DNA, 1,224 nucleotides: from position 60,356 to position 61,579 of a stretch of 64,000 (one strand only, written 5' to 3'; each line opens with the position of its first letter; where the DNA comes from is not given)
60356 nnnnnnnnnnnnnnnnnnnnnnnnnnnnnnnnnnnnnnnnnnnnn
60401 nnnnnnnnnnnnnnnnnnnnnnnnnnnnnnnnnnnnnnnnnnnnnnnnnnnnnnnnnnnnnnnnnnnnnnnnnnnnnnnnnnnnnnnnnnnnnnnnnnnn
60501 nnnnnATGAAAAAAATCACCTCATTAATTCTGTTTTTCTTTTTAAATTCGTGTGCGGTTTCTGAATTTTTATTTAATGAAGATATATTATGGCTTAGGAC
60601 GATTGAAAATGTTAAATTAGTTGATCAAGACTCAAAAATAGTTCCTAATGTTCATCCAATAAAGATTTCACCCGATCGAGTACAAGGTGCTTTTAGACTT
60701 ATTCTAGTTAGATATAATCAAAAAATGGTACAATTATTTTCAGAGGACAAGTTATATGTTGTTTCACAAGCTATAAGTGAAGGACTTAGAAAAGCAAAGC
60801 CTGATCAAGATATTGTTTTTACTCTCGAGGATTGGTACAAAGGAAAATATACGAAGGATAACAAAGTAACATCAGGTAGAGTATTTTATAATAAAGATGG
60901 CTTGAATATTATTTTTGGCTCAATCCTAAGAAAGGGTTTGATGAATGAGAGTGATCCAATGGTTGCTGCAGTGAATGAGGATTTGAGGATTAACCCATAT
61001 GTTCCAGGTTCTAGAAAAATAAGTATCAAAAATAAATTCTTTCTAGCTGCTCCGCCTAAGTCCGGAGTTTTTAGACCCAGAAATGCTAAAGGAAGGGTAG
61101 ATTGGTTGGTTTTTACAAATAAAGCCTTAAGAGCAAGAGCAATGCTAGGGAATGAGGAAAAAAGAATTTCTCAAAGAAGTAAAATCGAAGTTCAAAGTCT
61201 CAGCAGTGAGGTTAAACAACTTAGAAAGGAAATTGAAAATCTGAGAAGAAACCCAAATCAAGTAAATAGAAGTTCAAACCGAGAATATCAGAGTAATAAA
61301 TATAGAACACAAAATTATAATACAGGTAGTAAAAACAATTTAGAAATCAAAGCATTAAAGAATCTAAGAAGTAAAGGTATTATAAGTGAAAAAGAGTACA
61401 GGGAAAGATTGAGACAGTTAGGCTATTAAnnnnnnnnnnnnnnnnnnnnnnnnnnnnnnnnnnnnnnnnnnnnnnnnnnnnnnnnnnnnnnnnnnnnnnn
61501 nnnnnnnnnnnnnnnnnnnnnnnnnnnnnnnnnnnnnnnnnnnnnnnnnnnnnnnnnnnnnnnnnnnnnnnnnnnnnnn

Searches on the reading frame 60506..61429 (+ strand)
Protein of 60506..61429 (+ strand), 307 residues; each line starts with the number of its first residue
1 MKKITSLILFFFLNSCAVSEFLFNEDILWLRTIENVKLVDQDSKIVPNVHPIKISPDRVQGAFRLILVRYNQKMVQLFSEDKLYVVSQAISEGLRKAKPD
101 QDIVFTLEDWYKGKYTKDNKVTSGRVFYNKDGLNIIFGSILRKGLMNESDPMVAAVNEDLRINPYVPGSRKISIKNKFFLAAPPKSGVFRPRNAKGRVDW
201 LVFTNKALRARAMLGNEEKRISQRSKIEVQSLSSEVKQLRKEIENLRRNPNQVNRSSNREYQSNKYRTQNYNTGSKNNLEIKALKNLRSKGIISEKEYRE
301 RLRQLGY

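Call 23: find_encoding_contigs(protein=window:60506-61429:+, flank=10000, max_places=8)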
Protein window:60506-61429:+ (307 aa): 23 contigs read that carry it; 8 places shown.
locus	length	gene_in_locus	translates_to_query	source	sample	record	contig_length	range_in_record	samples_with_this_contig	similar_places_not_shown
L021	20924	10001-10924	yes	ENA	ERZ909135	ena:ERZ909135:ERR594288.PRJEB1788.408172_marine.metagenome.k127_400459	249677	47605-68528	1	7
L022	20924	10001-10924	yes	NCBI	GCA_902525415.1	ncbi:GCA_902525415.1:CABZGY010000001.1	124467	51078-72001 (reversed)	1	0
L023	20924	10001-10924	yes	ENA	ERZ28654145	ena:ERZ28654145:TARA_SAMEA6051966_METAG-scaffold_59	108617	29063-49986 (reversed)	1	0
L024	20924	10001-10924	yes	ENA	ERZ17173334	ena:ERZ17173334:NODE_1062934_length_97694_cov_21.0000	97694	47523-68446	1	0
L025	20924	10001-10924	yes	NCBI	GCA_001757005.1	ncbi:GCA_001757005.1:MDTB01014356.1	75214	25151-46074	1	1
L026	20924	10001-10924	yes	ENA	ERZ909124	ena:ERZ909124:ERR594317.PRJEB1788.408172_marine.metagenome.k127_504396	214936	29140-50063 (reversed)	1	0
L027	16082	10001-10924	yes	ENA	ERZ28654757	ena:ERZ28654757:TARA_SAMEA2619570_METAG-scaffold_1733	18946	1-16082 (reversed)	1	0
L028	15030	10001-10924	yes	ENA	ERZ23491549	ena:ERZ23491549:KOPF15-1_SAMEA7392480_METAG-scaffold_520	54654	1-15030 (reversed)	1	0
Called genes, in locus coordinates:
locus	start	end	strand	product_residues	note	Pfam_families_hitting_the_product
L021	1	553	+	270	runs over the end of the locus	PF00106:adh_short, PF13561:adh_short_C2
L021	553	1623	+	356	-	PF01264:Chorismate_synt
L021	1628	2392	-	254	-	PF01479:S4 (weak), PF01728:FtsJ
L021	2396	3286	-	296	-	PF00348:polyprenyl_synt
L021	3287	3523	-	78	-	PF02609:Exonuc_VII_S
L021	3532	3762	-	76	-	PF01206:TusA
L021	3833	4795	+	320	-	PF09084:NMT1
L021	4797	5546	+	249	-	PF00528:BPD_transp_1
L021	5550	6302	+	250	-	PF00005:ABC_tran, PF13304:AAA_21 (faint)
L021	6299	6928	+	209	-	PF01618:MotA_ExbB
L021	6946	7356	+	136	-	PF02472:ExbD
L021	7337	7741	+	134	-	PF02472:ExbD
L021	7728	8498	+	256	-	PF03544:TonB_C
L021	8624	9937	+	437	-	-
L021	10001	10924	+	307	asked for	-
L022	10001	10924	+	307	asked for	-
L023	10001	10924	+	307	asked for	-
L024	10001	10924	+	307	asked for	-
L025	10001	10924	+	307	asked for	-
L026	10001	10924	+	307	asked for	-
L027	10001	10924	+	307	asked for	-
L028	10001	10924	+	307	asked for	-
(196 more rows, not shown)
